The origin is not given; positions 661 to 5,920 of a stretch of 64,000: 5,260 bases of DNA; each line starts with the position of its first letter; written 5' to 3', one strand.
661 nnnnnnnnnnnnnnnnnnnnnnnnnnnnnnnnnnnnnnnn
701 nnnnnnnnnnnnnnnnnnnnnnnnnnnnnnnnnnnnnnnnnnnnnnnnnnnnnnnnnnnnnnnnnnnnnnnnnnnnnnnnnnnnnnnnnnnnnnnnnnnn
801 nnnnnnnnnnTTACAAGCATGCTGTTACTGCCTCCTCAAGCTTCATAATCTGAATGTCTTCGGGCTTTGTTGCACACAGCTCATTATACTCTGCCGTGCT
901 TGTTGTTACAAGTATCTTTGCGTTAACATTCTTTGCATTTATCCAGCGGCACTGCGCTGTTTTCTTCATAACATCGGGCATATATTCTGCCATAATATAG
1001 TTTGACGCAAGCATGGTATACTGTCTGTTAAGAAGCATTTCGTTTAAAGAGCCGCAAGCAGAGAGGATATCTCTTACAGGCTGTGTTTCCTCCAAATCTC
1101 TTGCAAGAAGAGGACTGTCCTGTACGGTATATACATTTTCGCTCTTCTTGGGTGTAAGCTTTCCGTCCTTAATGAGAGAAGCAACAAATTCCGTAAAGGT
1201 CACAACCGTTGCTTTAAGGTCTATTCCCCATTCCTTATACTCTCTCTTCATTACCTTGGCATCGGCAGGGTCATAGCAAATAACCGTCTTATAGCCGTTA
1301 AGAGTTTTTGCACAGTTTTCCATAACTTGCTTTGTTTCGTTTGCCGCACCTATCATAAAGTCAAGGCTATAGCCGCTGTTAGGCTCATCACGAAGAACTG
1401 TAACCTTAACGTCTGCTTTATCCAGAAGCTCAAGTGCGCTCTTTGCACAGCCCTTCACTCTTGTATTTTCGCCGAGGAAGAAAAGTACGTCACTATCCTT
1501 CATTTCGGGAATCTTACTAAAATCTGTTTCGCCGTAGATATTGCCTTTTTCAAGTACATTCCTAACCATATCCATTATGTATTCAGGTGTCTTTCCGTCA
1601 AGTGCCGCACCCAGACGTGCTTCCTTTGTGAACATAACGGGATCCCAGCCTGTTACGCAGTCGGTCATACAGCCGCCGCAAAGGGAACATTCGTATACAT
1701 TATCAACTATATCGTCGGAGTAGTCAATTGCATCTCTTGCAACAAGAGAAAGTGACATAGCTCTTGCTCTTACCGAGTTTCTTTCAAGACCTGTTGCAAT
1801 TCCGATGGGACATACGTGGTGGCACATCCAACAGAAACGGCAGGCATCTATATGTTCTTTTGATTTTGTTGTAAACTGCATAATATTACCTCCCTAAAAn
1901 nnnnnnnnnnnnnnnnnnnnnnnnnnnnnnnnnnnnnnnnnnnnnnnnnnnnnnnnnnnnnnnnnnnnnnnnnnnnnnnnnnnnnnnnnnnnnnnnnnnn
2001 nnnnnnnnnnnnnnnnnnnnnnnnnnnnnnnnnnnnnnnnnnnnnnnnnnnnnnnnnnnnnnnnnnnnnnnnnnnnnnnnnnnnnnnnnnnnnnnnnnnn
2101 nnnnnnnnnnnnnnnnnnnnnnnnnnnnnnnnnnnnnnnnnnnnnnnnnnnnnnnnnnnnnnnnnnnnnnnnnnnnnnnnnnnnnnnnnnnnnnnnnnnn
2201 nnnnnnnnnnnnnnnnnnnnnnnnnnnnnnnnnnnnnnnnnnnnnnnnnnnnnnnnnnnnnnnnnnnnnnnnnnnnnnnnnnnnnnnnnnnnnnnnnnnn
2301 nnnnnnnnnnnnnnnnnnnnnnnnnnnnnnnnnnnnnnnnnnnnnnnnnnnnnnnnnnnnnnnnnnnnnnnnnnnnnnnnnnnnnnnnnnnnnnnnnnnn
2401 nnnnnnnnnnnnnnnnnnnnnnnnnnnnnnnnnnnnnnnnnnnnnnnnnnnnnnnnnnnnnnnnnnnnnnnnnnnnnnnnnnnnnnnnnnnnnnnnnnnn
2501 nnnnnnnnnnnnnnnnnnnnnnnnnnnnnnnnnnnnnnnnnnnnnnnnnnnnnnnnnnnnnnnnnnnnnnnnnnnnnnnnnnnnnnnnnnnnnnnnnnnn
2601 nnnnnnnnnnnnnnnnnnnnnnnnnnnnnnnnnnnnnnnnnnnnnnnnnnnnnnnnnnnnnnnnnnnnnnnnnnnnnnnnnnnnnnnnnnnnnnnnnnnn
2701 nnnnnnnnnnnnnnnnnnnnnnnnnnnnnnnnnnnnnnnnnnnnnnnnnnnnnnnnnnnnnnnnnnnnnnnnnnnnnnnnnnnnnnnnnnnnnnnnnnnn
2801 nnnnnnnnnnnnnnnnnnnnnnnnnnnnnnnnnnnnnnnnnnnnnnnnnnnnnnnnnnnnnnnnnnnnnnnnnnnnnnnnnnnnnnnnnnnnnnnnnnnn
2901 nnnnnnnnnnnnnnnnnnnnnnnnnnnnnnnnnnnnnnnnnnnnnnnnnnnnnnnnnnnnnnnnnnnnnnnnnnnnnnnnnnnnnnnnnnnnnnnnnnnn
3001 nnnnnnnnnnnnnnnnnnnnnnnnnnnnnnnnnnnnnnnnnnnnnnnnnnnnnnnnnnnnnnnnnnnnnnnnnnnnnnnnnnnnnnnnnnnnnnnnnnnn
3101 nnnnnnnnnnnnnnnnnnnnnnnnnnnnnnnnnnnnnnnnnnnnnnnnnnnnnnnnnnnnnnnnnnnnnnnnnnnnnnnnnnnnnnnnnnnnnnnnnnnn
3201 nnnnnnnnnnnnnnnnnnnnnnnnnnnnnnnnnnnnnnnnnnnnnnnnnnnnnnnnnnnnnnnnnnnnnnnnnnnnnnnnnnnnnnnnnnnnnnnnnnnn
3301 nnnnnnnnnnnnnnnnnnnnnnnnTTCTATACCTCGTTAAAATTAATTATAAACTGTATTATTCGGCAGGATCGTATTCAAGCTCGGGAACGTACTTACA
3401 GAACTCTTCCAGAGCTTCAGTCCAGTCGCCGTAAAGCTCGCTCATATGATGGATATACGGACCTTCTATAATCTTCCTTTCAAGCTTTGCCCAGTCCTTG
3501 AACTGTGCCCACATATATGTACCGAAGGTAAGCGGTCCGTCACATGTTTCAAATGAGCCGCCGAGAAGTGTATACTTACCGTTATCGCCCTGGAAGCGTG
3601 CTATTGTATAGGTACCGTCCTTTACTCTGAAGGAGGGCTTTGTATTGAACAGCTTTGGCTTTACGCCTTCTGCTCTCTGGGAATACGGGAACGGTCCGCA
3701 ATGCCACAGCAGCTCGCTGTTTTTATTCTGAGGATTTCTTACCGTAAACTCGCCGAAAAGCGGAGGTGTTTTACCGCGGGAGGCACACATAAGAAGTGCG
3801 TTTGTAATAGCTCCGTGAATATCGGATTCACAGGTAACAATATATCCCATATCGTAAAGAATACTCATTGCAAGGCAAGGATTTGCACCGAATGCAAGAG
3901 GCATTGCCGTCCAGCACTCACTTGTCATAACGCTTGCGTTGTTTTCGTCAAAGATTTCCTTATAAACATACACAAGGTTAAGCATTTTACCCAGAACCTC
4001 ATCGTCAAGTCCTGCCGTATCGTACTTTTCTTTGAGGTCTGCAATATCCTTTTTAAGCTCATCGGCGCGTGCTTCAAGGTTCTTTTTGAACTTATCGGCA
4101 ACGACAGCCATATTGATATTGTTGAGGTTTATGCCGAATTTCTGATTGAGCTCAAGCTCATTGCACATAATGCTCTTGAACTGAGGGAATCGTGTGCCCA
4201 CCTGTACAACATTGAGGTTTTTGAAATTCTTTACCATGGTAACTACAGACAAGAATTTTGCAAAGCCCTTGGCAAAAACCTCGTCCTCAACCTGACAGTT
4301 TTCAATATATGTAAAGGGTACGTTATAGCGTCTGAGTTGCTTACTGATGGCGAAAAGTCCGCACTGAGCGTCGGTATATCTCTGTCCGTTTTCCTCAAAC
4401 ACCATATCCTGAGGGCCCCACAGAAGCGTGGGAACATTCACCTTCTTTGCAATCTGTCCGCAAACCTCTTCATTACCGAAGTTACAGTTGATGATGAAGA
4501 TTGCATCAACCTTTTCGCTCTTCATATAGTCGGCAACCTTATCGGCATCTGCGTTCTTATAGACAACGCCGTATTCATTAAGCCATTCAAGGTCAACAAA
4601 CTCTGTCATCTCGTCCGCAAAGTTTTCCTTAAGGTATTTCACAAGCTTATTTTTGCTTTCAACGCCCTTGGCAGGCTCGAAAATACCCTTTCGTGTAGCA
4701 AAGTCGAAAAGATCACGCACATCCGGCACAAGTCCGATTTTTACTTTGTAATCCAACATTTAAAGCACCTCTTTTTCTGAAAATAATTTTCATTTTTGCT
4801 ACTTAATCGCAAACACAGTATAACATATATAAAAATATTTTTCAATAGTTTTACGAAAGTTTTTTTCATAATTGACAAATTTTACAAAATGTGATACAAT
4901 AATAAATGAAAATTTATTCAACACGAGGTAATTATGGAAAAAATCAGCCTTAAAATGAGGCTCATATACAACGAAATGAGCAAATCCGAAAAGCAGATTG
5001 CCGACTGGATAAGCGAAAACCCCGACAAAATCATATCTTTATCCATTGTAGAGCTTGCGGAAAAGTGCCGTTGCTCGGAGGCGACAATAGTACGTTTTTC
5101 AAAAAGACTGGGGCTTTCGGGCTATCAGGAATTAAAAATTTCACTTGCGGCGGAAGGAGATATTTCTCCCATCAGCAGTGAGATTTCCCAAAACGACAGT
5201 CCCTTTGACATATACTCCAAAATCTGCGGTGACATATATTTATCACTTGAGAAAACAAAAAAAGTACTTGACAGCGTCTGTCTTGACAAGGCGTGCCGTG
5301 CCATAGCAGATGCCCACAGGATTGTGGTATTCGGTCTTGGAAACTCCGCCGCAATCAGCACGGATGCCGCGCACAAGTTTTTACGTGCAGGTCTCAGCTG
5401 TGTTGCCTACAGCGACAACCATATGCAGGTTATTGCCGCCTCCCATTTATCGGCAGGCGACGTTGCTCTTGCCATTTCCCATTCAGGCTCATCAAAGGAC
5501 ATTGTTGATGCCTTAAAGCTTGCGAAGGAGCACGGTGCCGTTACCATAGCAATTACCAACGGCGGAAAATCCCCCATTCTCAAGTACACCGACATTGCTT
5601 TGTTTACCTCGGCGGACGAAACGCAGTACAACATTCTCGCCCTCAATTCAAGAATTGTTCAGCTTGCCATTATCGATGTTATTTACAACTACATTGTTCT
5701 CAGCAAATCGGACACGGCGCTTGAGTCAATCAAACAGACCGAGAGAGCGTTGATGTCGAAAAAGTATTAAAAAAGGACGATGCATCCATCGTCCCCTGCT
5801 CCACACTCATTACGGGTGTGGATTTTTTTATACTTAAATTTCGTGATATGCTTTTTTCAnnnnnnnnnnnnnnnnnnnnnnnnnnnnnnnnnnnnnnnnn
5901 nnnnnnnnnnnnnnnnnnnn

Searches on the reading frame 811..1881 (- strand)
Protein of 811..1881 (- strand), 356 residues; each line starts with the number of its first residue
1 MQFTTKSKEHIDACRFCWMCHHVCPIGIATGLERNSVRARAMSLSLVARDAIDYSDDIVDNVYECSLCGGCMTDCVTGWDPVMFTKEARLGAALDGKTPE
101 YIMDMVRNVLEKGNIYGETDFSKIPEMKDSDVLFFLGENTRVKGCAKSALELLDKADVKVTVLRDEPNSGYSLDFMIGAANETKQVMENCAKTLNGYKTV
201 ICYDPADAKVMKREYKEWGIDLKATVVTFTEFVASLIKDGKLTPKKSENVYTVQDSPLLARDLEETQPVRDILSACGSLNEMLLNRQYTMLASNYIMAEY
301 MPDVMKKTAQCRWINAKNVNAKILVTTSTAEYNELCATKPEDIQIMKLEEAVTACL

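Call 27: search_protein_families(library=pfam, proteins=[window:811-1881:-], max_evalue=0.001)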
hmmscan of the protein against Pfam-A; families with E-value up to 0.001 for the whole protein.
window:811-1881:- (356 aa): 3 families
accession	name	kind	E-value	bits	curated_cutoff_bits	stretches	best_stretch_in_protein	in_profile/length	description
PF13183.11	Fer4_8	-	8.7e-07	29.8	27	1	11-77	2-66/68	4Fe-4S dicluster domain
PF13534.11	Fer4_17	-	5.6e-06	27.2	22.2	1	13-78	1-59/61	4Fe-4S dicluster domain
PF13187.11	Fer4_9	-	0.00022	21.6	27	0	13-78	1-50/52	4Fe-4S dicluster domain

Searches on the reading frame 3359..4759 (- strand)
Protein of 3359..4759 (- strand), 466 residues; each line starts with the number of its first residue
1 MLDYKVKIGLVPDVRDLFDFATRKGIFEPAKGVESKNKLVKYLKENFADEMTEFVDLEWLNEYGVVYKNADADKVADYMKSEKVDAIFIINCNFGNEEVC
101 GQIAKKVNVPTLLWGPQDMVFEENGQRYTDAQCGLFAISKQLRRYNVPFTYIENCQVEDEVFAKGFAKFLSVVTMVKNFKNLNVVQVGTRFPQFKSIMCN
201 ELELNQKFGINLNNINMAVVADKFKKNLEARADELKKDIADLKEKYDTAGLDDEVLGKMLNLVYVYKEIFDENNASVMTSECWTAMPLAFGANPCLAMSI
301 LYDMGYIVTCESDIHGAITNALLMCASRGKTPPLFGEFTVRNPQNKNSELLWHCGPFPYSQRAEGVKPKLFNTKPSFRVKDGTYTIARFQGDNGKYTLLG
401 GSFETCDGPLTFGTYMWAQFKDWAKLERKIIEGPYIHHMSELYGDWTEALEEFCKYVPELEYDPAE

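Call 27: search_protein_families(library=pfam, proteins=[window:3359-4759:-], max_evalue=0.001)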
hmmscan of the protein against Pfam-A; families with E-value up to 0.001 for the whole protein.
window:3359-4759:- (466 aa): 1 family
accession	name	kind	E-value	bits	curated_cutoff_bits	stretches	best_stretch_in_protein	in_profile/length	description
PF02952.23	Fucose_iso_C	-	6.1e-05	23.1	29.3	1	378-457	46-135/143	L-fucose isomerase, C-terminal domain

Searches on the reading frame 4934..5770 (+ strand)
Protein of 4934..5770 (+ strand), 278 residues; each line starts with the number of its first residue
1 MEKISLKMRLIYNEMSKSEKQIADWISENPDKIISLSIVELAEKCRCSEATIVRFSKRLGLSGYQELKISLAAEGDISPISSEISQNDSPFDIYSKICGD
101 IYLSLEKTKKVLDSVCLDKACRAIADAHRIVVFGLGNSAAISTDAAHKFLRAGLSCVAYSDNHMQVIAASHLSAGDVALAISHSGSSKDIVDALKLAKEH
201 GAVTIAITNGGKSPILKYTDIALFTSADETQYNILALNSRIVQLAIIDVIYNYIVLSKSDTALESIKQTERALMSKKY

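Call 27: search_protein_families(library=pfam, proteins=[window:4934-5770:+], max_evalue=0.001)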
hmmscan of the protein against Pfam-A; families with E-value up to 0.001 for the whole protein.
window:4934-5770:+ (278 aa): 3 families
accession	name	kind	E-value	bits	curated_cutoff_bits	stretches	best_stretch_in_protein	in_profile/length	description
PF01418.23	HTH_6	-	1.6e-23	82.9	28.3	1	7-74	6-73/77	Helix-turn-helix domain, rpiR family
PF01380.27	SIS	-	1.3e-21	77.2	25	1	124-251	2-129/131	SIS domain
PF13580.11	SIS_2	-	8.8e-09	35.9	27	1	165-208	94-137/138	SIS domain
